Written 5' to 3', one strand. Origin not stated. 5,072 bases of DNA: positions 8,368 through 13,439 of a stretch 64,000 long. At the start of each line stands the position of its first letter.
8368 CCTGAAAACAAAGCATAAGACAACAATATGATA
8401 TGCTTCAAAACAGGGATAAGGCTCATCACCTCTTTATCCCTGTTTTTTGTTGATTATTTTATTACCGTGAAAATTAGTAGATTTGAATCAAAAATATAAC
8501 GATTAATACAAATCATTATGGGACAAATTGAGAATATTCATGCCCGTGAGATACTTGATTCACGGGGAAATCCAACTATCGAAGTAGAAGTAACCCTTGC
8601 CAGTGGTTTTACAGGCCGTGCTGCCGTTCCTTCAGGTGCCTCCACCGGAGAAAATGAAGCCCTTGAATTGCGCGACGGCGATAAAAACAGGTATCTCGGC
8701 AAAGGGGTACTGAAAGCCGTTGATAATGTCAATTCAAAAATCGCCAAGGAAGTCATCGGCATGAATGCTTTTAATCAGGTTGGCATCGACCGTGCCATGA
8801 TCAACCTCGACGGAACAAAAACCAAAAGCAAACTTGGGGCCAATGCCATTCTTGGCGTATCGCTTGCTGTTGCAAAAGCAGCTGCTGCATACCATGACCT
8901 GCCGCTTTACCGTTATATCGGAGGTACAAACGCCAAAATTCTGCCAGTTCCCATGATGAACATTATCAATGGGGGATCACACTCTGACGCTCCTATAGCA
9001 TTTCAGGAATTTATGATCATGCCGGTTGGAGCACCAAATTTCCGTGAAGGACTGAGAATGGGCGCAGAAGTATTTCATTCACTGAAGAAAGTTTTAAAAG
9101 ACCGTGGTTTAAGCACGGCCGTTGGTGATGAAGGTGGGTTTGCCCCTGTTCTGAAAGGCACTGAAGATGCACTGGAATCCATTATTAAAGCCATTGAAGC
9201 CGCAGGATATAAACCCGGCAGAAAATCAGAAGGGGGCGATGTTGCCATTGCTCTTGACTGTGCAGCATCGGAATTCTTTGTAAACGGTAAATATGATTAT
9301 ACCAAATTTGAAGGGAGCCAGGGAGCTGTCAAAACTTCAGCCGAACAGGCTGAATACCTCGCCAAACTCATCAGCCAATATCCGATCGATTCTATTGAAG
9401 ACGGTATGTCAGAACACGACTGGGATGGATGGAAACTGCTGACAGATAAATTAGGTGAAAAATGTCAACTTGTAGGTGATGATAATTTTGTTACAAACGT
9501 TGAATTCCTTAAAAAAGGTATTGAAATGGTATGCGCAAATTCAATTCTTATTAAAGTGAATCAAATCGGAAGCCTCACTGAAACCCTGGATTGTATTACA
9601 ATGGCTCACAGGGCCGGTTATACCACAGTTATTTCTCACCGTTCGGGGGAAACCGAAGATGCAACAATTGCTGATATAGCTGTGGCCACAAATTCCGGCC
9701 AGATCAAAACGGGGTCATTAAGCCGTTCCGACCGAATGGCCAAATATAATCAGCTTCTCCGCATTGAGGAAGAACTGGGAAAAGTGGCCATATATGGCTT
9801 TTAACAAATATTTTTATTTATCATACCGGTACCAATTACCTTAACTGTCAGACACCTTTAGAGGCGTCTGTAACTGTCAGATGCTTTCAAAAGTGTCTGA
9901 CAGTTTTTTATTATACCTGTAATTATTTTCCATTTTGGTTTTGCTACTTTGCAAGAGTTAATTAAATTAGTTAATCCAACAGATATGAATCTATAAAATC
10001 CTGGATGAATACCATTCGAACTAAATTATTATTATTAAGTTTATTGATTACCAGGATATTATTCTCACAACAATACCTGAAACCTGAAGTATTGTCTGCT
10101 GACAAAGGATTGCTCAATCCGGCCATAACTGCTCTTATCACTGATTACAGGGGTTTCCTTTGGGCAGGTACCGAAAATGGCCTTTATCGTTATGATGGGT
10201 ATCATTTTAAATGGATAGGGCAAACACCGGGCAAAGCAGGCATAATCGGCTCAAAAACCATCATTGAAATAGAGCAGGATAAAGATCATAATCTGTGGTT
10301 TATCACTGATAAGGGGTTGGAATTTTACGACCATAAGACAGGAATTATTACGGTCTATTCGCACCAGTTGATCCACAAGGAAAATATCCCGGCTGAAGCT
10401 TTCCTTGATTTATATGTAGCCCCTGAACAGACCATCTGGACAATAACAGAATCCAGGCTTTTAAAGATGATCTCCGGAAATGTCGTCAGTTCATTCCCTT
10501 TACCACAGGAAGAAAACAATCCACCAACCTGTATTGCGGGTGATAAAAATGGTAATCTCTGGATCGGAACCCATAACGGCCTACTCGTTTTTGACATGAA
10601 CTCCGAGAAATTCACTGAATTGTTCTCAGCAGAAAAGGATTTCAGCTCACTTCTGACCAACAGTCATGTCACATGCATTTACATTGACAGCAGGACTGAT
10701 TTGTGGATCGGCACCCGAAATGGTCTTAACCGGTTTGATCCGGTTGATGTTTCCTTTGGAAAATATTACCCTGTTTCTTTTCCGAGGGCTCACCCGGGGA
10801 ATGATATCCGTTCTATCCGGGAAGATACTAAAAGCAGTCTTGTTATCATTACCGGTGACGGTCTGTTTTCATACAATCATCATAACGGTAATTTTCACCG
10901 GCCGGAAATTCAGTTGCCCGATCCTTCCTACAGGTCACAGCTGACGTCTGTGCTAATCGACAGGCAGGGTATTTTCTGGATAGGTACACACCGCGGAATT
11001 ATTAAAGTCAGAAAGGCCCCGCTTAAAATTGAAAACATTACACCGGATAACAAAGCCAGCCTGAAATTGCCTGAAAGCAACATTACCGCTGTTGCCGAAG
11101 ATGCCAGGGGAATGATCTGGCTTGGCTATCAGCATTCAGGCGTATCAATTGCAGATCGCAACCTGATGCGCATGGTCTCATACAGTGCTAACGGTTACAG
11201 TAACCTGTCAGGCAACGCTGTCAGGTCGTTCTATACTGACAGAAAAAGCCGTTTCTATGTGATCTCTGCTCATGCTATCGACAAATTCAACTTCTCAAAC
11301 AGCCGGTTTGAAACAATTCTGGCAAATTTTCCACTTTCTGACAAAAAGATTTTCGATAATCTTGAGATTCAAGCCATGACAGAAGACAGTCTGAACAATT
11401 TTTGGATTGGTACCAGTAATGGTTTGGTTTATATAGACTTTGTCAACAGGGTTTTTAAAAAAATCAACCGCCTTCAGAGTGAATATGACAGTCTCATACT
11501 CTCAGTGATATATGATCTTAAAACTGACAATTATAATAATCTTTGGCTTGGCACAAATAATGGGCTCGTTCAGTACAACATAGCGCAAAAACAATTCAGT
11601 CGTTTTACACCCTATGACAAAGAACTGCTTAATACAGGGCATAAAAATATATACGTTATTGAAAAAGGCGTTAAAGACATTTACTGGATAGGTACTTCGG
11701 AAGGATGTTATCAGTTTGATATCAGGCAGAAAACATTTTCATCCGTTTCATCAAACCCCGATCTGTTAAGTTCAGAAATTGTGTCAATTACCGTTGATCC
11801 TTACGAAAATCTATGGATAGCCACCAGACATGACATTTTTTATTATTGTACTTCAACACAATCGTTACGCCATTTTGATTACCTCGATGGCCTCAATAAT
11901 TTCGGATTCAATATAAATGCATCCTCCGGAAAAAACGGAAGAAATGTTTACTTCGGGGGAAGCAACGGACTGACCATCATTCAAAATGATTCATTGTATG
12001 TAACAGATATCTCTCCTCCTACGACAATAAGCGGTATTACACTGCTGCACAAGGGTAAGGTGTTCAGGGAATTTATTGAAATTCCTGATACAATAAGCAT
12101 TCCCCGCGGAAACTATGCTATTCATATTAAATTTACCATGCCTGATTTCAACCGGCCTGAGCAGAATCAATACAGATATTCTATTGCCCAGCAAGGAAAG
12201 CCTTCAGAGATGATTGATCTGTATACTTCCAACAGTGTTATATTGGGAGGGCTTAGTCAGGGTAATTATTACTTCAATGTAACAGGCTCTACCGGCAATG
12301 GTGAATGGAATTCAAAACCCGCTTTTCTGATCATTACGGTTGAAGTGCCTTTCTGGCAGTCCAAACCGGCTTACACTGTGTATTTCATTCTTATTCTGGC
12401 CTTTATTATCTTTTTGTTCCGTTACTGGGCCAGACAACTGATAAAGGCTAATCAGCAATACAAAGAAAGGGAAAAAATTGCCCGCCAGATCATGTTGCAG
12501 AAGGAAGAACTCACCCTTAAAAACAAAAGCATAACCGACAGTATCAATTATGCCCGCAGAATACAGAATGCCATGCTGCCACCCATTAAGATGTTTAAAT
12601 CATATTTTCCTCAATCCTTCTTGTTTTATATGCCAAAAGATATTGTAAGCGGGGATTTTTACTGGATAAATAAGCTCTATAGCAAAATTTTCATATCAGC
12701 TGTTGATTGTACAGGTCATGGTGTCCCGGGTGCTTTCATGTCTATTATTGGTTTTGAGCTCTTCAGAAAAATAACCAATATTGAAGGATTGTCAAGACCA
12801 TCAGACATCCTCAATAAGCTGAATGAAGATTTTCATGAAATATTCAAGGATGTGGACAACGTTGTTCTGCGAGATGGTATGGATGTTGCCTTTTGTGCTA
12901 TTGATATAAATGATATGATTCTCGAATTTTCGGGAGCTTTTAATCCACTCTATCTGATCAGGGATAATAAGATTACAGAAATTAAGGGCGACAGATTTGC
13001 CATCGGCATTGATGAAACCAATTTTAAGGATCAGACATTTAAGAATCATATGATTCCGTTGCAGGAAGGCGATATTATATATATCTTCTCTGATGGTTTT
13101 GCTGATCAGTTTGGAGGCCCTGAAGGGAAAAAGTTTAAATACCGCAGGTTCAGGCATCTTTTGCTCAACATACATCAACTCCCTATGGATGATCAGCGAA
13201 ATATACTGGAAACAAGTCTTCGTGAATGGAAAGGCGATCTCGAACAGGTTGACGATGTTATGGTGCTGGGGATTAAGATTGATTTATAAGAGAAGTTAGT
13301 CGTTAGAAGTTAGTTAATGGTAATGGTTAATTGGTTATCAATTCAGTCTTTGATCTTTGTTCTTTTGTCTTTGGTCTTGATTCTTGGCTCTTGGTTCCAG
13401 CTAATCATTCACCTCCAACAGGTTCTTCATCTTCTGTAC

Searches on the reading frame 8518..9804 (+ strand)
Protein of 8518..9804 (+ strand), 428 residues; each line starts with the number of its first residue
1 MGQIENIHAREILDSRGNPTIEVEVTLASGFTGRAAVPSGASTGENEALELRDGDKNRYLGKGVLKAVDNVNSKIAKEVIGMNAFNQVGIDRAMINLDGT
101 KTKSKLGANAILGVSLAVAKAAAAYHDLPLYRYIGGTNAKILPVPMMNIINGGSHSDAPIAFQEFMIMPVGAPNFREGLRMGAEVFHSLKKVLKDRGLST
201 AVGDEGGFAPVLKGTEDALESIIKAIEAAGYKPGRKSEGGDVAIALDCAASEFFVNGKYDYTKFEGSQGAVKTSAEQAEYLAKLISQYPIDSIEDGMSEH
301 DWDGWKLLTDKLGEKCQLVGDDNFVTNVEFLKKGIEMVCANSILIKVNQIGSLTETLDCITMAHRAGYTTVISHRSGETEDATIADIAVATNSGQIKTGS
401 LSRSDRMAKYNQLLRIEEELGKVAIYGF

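Call 9: search_protein_families(library=pfam, proteins=[window:8518-9804:+], max_evalue=0.001)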
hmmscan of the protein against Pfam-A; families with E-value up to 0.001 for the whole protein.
window:8518-9804:+ (428 aa): 3 families
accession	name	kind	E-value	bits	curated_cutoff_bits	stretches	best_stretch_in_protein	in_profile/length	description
PF00113.28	Enolase_C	-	1.4e-125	418.9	21.5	1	140-426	2-287/296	Enolase, C-terminal TIM barrel domain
PF03952.21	Enolase_N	-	9.3e-63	210.7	35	1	4-134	1-131/131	Enolase, N-terminal domain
PF13378.12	MR_MLE_C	-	1.3e-05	25.5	29.4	1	274-394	56-174/219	Enolase C-terminal domain-like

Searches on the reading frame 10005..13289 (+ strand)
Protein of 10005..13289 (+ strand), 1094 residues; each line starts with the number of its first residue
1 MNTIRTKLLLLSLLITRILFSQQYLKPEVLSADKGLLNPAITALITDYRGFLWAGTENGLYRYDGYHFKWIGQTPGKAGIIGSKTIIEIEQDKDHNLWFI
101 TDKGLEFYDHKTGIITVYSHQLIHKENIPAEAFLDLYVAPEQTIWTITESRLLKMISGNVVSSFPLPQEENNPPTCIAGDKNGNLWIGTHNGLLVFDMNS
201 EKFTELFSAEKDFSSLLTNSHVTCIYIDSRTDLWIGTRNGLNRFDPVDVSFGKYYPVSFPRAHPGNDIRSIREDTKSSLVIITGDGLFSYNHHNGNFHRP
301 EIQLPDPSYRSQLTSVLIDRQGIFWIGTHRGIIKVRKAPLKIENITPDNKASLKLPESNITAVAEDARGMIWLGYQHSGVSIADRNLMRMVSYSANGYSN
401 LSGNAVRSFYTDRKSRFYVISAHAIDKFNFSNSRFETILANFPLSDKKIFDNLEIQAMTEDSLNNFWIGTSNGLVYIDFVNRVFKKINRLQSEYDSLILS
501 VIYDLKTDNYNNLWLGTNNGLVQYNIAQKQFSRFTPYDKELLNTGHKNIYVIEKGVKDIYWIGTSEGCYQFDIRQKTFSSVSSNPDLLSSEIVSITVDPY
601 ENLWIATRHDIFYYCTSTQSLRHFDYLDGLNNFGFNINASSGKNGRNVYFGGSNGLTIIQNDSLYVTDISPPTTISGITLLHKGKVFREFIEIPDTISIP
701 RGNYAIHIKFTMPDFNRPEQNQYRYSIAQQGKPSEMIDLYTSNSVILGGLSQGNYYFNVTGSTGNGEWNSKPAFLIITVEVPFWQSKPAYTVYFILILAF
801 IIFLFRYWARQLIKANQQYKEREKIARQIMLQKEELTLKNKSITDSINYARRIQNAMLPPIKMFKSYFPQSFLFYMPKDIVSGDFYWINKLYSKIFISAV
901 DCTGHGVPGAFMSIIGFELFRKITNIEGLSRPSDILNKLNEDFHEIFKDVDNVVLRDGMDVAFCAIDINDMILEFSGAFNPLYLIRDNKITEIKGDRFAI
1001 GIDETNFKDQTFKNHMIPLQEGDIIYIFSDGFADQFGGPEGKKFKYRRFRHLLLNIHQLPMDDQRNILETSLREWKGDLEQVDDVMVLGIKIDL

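Call 7: search_protein_families(library=pfam, proteins=[window:10005-13289:+], max_evalue=0.001)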
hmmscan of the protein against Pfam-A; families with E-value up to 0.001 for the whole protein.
window:10005-13289:+ (1094 aa): 4 families
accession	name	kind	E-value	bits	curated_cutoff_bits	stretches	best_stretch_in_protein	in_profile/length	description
PF07494.17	Reg_prop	-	1.9e-38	126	20.4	1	171-191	4-24/24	Two component regulator propeller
PF07228.17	SpoIIE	-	4.2e-19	69.7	25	1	895-1092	5-191/192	Stage II sporulation protein E (SpoIIE)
PF23748.1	Beta-prop_LRRK2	-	8.6e-08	32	26.9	0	215-240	269-294/359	LRRK2 beta propeller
PF08450.18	SGL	-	4.4e-05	23.6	26.3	0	164-239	37-105/246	SMP-30/Gluconolactonase/LRE-like region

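Call 8: search_protein_families(library=ncbifam, proteins=[window:10005-13289:+], max_evalue=0.001)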
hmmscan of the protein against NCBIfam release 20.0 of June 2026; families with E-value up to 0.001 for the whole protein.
window:10005-13289:+ (1094 aa): 2 families
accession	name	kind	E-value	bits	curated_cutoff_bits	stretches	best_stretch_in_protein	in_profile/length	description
NF038263.1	prot_phos_SiaA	equivalog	2.1e-54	185.2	700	1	826-1093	394-658/658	biofilm regulation protein phosphatase SiaA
NF052228.1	T9SS_PorZ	equivalog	5.9e-31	107.6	260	4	174-240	534-609/757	type IX secretion system anionic LPS delivery protein PorZ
